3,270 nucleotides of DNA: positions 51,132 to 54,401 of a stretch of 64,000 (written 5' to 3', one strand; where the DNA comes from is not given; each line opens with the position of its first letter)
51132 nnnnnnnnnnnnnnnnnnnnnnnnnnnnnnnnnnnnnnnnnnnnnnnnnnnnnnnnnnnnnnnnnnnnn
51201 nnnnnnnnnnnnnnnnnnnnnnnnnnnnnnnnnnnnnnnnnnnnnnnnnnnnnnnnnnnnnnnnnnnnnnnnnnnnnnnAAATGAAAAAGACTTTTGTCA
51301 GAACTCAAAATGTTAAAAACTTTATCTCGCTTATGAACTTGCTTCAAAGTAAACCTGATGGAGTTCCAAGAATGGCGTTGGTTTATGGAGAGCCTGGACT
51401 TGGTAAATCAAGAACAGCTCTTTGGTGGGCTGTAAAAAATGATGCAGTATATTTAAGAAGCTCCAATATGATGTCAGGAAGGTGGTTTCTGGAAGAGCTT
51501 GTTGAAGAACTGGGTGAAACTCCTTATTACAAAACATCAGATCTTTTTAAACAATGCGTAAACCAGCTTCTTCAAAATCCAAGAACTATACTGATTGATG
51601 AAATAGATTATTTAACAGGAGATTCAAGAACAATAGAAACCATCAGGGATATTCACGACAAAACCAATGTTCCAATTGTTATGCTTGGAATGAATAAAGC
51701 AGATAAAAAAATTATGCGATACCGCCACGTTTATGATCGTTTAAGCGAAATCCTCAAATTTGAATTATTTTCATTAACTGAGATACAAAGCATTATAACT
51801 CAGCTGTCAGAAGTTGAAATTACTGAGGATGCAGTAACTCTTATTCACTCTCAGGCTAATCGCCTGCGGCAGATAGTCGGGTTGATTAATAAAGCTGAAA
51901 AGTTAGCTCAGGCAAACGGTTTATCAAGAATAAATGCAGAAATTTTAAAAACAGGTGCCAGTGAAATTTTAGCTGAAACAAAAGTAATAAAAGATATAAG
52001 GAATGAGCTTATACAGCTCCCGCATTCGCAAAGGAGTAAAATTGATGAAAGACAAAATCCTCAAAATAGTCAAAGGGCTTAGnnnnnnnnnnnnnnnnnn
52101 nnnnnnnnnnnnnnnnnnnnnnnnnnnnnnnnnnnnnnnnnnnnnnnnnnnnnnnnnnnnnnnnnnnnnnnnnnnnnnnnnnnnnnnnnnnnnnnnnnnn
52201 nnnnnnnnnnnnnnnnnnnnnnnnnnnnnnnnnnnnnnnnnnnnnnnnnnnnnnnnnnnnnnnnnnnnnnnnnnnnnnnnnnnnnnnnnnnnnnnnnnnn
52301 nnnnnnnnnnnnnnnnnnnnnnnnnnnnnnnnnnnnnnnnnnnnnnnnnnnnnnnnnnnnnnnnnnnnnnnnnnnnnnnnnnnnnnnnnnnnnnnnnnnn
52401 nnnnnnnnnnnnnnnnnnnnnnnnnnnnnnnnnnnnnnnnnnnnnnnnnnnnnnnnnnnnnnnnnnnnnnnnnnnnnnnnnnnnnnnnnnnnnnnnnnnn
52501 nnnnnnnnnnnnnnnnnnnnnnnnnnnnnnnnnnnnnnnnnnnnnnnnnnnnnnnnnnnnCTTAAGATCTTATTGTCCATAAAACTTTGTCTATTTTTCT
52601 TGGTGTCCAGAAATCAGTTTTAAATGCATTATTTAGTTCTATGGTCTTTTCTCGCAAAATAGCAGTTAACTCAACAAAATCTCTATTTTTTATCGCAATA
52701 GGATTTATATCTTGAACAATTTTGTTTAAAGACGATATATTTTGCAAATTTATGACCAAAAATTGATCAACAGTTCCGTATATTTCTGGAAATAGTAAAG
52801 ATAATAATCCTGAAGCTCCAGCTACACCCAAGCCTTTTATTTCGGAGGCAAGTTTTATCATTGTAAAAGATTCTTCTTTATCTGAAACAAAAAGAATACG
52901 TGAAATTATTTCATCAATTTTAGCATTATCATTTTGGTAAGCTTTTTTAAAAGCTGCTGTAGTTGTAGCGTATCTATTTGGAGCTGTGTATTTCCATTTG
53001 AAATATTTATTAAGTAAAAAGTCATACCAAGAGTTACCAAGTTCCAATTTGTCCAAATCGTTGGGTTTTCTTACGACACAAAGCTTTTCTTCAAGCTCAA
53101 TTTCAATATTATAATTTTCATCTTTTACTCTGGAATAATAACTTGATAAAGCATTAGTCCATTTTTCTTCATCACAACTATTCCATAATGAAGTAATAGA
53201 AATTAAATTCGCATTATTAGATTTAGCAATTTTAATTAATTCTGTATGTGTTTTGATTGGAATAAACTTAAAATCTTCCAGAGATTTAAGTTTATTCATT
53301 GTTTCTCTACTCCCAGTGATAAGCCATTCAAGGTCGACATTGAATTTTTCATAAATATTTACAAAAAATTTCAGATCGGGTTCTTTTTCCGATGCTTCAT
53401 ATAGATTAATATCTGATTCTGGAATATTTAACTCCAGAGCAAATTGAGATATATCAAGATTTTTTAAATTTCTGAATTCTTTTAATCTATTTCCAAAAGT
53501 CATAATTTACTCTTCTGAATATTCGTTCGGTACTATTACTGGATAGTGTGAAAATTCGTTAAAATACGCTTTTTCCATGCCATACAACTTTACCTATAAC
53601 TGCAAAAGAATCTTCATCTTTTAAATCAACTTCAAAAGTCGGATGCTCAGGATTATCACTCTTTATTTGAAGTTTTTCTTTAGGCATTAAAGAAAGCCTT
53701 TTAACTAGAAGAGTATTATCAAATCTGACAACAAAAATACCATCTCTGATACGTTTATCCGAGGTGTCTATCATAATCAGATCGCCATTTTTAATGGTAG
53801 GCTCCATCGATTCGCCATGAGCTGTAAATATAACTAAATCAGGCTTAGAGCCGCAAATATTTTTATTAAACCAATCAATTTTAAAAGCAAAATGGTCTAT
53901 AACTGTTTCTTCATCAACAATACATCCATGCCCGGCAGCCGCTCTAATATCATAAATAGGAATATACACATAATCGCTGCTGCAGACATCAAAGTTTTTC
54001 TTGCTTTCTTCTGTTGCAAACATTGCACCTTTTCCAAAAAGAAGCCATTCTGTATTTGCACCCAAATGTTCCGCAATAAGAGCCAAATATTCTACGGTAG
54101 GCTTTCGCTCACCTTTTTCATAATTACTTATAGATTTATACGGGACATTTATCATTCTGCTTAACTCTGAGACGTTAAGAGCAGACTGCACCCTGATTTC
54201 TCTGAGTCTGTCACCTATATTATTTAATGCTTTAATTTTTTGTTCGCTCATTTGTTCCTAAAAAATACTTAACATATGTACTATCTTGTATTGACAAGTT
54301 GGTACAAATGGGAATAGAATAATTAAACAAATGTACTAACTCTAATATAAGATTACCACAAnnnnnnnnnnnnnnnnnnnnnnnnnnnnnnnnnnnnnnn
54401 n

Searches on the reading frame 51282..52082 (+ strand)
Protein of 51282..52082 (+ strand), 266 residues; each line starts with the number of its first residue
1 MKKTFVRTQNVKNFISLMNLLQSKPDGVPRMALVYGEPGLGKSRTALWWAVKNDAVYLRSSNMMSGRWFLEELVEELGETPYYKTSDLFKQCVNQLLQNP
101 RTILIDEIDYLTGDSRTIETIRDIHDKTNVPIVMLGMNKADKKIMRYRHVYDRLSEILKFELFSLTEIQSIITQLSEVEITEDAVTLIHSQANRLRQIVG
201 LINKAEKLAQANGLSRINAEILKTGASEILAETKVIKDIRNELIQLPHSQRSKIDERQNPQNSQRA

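Call 9: search_protein_families(library=pfam, max_evalue=0.01, proteins=[window:51282-52082:+])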
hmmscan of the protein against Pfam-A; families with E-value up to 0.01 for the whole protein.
window:51282-52082:+ (266 aa): 5 families
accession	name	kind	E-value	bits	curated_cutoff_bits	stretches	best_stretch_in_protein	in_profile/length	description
PF13401.12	AAA_22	-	3e-15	57.1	27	1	30-143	6-129/130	AAA domain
PF05621.17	TniB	-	2.4e-08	34.1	22.4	1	4-156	9-181/189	Bacterial TniB protein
PF13191.12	AAA_16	-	2.1e-06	28.7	32.6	1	16-104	11-90/167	AAA ATPase domain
PF00004.35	AAA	-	3.6e-05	24.6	21.2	1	33-136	2-106/131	ATPase family associated with various cellular activities (AAA)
PF22016.2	DUF6933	-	0.0021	18.3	27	1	124-219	44-141/157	Domain of unknown function (DUF6933)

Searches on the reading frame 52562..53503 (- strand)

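Call 9: search_protein_families(library=pfam, max_evalue=0.01, proteins=[window:52562-53503:-])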
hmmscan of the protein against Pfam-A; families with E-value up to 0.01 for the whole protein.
window:52562-53503:- (313 aa): 2 families
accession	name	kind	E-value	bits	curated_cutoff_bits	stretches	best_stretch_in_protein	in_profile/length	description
PF12844.13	HTH_19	-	1.1e-07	32.1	30.2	1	4-64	1-61/64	Helix-turn-helix domain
PF01381.28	HTH_3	-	3.4e-06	27.4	23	1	7-61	1-55/55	Helix-turn-helix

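Call 56: search_protein_families(library=padloc, max_evalue=0.01, proteins=[window:52562-53503:-])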
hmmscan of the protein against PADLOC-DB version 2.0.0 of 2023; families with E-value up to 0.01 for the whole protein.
window:52562-53503:- (313 aa): 5 families
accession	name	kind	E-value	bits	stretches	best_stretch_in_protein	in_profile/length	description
PDLC02926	HTH_VI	-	4.9e-09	34.3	1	3-71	2-70/92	-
PDLC03945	RmrA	-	3.1e-07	27.9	1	1-70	1-70/394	-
PDLC03954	RmrA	-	6.6e-06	23.3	1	4-69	12-77/380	-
PDLC03952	RmrA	-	0.00029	17.8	1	5-73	25-93/395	-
PDLC03951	RmrA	-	0.00094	16.2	1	4-69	10-75/400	-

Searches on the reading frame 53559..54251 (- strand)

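Call 9: search_protein_families(library=pfam, max_evalue=0.01, proteins=[window:53559-54251:-])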
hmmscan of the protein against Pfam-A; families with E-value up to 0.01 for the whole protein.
window:53559-54251:- (230 aa): 7 families
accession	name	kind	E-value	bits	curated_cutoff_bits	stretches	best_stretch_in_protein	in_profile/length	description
PF00717.28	Peptidase_S24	-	1.3e-21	76.8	23.3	1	98-223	1-116/116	Peptidase S24-like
PF01381.28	HTH_3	-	2.6e-11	43.8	23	1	16-70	1-55/55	Helix-turn-helix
PF12844.13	HTH_19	-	1.1e-08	35.3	30.2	1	13-75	1-63/64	Helix-turn-helix domain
PF13560.12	HTH_31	-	1.6e-06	28.8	27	1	12-66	2-57/64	Helix-turn-helix domain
PF07022.19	Phage_CI_repr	-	2.5e-05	25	22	1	28-78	16-65/65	Bacteriophage CI repressor helix-turn-helix domain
PF16452.10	Phage_CI_C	-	0.0052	17.4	27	1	153-213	35-93/101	Bacteriophage CI repressor C-terminal domain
PF13443.12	HTH_26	-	0.0071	17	22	0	15-65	1-52/63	Cro/C1-type HTH DNA-binding domain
